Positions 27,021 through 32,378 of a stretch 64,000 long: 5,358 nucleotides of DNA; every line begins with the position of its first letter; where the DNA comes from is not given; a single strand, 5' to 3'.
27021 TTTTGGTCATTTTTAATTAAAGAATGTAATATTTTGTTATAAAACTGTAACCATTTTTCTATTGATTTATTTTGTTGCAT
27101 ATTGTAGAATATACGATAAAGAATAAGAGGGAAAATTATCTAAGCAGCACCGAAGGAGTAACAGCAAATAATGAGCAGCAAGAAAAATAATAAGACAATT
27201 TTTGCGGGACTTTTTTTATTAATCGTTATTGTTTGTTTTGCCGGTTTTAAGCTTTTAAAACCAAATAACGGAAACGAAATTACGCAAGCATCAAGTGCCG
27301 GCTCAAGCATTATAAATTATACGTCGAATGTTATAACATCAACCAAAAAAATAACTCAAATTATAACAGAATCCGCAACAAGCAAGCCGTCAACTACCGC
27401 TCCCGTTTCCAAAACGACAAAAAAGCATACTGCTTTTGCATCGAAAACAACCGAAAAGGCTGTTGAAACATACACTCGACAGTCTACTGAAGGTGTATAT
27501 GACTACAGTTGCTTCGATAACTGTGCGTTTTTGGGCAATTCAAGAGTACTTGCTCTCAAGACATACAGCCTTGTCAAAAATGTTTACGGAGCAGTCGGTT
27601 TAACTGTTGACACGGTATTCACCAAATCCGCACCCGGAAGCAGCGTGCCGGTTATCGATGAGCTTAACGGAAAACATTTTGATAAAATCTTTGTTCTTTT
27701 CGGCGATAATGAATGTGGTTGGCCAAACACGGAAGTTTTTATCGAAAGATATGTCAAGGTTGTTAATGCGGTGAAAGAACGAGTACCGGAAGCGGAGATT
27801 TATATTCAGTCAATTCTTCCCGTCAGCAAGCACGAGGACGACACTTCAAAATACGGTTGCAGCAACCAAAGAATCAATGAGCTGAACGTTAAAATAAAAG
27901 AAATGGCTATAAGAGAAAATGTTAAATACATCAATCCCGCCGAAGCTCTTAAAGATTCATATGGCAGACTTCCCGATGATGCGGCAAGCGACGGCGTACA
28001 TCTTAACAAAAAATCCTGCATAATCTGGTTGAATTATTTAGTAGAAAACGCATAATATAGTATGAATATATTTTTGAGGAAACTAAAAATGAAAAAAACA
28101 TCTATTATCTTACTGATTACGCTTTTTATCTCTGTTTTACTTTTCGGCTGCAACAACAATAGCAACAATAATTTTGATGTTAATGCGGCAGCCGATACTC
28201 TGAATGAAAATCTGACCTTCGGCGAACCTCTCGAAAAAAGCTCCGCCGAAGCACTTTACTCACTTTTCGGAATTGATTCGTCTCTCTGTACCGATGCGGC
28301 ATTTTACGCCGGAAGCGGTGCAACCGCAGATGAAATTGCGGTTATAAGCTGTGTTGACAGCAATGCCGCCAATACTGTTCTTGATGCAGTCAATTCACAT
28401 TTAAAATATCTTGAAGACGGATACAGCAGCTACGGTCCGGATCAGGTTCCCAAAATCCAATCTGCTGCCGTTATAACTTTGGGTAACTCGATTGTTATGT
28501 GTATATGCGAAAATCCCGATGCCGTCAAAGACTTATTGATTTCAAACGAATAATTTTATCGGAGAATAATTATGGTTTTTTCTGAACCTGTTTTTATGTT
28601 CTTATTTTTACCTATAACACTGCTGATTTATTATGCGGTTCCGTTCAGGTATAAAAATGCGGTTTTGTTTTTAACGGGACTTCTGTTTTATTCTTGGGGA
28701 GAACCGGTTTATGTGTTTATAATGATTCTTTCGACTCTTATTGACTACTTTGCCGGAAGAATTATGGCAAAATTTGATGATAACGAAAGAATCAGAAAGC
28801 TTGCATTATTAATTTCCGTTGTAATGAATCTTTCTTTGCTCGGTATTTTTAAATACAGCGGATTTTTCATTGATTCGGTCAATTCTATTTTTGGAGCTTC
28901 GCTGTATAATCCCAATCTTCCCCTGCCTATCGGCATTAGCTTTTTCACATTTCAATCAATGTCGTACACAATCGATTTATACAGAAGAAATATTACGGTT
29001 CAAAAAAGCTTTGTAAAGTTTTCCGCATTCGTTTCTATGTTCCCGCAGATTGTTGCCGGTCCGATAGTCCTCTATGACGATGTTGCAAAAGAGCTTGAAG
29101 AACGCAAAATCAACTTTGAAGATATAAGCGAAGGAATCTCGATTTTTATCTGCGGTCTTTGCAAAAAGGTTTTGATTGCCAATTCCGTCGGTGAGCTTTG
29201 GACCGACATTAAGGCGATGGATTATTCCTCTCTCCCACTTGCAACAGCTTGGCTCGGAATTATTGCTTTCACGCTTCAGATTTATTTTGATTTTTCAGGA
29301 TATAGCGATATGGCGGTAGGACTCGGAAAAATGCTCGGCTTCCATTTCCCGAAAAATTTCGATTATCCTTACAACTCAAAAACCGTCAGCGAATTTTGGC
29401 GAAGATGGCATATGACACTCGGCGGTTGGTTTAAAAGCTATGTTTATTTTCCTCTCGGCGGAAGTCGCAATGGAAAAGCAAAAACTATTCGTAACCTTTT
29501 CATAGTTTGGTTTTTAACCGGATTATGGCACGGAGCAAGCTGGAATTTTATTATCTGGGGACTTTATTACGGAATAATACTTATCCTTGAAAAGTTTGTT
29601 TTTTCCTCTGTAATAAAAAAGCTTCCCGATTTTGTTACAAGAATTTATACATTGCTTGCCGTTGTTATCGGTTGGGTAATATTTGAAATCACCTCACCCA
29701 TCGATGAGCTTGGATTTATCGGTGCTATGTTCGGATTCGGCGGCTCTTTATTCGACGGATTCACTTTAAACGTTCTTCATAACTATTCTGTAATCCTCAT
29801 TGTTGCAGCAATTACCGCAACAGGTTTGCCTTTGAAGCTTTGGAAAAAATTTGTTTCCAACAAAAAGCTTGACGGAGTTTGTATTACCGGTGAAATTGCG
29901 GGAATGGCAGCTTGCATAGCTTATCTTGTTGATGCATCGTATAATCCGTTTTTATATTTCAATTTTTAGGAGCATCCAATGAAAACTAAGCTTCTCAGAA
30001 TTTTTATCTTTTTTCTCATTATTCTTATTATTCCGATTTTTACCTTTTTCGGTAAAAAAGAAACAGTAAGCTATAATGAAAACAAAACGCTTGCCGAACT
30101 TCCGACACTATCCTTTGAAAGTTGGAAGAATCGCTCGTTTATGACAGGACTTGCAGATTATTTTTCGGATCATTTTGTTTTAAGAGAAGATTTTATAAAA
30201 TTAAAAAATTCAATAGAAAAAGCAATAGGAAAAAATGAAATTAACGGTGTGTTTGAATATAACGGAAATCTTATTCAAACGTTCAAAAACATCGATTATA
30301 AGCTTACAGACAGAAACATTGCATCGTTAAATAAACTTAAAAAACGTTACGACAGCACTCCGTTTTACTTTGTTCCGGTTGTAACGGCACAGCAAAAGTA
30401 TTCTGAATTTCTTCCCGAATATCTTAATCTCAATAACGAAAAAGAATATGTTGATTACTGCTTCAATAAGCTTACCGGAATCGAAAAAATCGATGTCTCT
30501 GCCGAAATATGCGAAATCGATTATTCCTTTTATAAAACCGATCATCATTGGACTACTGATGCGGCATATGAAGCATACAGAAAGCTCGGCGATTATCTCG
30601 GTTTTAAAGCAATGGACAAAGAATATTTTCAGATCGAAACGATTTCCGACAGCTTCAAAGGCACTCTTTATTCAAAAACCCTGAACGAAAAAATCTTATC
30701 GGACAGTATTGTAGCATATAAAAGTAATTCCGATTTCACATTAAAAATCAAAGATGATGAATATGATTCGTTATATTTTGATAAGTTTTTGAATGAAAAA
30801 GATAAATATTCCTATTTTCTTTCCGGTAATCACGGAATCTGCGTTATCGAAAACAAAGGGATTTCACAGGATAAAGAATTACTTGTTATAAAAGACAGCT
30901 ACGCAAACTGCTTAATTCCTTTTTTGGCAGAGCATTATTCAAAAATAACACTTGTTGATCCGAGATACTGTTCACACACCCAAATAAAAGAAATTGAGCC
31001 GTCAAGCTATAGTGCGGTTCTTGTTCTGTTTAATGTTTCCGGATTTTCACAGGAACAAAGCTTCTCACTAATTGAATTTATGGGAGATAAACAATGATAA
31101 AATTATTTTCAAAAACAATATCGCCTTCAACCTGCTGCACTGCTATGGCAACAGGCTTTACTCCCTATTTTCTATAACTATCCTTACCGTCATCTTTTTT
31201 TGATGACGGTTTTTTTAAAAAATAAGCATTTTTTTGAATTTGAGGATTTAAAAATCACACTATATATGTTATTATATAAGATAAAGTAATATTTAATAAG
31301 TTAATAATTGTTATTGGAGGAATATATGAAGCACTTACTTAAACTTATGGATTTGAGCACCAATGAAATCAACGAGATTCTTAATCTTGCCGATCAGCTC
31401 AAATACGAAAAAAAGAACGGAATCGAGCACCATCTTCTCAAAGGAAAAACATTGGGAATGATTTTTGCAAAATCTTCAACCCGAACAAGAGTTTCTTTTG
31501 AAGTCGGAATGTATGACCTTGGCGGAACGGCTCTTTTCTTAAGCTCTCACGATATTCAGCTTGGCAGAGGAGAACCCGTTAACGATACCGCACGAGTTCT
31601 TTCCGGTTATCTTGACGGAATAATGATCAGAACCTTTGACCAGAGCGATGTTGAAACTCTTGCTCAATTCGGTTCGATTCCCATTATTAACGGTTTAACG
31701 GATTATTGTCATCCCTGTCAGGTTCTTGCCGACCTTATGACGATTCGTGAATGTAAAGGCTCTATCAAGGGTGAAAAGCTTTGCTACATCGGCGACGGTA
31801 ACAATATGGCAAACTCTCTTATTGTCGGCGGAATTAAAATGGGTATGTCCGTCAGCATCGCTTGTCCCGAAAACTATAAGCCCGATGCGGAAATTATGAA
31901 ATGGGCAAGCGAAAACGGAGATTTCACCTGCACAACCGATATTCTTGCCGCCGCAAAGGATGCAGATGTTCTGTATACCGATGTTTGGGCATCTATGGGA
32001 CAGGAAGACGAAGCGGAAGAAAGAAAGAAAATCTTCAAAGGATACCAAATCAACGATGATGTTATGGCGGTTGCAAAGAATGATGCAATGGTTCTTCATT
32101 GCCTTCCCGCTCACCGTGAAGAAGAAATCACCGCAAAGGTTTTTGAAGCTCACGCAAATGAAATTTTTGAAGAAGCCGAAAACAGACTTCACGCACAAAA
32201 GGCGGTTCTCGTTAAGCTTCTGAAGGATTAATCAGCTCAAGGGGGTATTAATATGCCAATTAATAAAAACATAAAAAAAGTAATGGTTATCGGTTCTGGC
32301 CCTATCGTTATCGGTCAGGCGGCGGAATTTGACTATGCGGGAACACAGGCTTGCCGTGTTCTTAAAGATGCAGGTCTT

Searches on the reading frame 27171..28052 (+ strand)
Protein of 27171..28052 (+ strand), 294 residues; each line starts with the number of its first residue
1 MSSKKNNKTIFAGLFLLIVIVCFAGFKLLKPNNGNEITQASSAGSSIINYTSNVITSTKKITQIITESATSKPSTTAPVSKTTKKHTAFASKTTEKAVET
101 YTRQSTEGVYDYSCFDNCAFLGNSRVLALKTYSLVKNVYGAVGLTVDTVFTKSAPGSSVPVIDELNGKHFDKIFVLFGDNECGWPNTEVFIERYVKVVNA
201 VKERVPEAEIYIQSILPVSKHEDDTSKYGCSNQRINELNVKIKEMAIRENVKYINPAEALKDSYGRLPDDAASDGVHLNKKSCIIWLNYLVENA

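Call 22: search_protein_families(library=ncbifam, proteins=[window:27171-28052:+], max_evalue=0.00001)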
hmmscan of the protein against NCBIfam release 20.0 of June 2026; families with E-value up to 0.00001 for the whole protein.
window:27171-28052:+ (294 aa): 0 families

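Call 28: search_protein_families(library=pfam, proteins=[window:27171-28052:+], max_evalue=0.00001)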
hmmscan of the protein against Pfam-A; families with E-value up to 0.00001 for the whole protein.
window:27171-28052:+ (294 aa): 1 family
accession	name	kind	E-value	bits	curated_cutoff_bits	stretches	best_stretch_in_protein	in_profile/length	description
PF13472.12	Lipase_GDSL_2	-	6.5e-16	59.8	32.9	1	125-281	25-174/178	GDSL-like Lipase/Acylhydrolase family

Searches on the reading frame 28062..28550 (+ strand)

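Call 22: search_protein_families(library=ncbifam, proteins=[window:28062-28550:+], max_evalue=0.00001)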
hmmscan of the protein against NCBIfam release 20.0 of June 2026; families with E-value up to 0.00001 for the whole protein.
window:28062-28550:+ (163 aa): 0 families

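Call 28: search_protein_families(library=pfam, proteins=[window:28062-28550:+], max_evalue=0.00001)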
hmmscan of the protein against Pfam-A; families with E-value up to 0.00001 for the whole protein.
window:28062-28550:+ (163 aa): 1 family
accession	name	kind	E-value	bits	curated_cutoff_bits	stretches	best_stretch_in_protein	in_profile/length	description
PF14270.11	DUF4358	-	1.9e-24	86.3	25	1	51-149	3-102/102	Domain of unknown function (DUF4358)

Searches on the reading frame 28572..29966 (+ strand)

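Call 22: search_protein_families(library=ncbifam, proteins=[window:28572-29966:+], max_evalue=0.00001)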
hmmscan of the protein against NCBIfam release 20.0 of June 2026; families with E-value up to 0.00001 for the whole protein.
window:28572-29966:+ (465 aa): 1 family
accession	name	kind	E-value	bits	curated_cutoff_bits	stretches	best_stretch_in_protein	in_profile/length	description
TIGR04091.1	LTA_dltB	equivalog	6.4e-44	150.7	375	1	8-368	12-373/380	D-alanyl-lipoteichoic acid biosynthesis protein DltB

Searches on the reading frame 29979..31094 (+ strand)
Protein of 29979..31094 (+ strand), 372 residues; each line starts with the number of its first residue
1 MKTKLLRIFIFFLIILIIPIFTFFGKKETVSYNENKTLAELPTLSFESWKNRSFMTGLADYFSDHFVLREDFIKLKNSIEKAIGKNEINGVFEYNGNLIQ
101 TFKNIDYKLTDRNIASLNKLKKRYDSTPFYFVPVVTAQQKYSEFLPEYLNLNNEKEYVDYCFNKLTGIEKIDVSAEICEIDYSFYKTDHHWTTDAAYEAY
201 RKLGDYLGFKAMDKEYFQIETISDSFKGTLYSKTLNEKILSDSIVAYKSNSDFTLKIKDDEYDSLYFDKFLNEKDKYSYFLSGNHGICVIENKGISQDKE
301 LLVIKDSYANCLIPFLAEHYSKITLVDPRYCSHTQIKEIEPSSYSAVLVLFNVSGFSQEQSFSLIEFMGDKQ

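Call 22: search_protein_families(library=ncbifam, proteins=[window:29979-31094:+], max_evalue=0.00001)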
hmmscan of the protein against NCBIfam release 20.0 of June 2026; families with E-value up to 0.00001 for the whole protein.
window:29979-31094:+ (372 aa): 0 families

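Call 28: search_protein_families(library=pfam, proteins=[window:29979-31094:+], max_evalue=0.00001)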
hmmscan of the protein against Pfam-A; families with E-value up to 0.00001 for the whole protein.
window:29979-31094:+ (372 aa): 1 family
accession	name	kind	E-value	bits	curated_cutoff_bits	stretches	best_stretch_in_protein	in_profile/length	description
PF14286.12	DHHW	-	7.8e-23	81.8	25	1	101-325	146-384/385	DHHW protein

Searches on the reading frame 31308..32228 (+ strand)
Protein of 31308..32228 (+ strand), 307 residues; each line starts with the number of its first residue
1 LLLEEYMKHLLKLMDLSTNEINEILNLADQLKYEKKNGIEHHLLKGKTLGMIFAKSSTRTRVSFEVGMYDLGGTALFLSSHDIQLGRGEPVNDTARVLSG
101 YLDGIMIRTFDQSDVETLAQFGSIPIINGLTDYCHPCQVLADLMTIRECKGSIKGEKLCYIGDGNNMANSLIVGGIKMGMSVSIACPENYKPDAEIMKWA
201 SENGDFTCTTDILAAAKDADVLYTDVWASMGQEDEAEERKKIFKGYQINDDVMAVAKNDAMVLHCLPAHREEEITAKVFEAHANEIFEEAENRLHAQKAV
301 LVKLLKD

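Call 22: search_protein_families(library=ncbifam, proteins=[window:31308-32228:+], max_evalue=0.00001)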
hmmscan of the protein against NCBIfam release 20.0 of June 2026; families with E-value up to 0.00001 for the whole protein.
window:31308-32228:+ (307 aa): 16 families
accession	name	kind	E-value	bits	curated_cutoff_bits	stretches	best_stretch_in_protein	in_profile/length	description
NF001986.0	PRK00779.1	subfamily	1e-133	445.2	306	1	6-306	4-305/307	ornithine carbamoyltransferase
TIGR00658.1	orni_carb_tr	equivalog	1.5e-128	428.2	280.85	1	8-305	1-303/304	ornithine carbamoyltransferase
NF011380.0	PRK14805.1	equivalog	2.1e-90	302.9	421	1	7-306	1-301/302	ornithine carbamoyltransferase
TIGR04384.1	putr_carbamoyl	exception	5.9e-89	298.4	500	1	10-306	2-308/330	putrescine carbamoyltransferase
NF003286.0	PRK04284.1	subfamily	2.9e-87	292.9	515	1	8-305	7-330/332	ornithine carbamoyltransferase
NF009213.0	PRK12562.1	subfamily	2.2e-71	241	559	1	5-305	4-332/334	ornithine carbamoyltransferase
NF002470.0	PRK01713.1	equivalog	3.9e-68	230.3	545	1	7-303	7-331/334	ornithine carbamoyltransferase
NF011379.0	PRK14804.1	equivalog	6.5e-57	193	373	1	6-306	5-310/311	ornithine carbamoyltransferase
NF003384.0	PRK04523.1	equivalog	9.2e-52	176.1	288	1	7-305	3-333/336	N-acetylornithine carbamoyltransferase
TIGR00670.1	asp_carb_tr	equivalog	9.9e-49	166.1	236.95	1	8-305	1-303/304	aspartate carbamoyltransferase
NF002032.1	PRK00856.1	equivalog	1.6e-48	165.4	263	1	8-304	1-296/297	aspartate carbamoyltransferase catalytic subunit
NF008853.0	PRK11891.1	equivalog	9.5e-30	103.6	560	1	6-304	87-397/430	aspartate carbamoyltransferase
NF006046.0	PRK08192.1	equivalog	4.4e-28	98.5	512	1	8-300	7-312/339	aspartate carbamoyltransferase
NF005538.0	PRK07200.1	equivalog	1.4e-21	77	453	2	126-293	156-364/396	knotted carbamoyltransferase YgeW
NF010387.0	PRK13814.1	equivalog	9e-21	74.1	660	1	5-303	3-301/310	aspartate carbamoyltransferase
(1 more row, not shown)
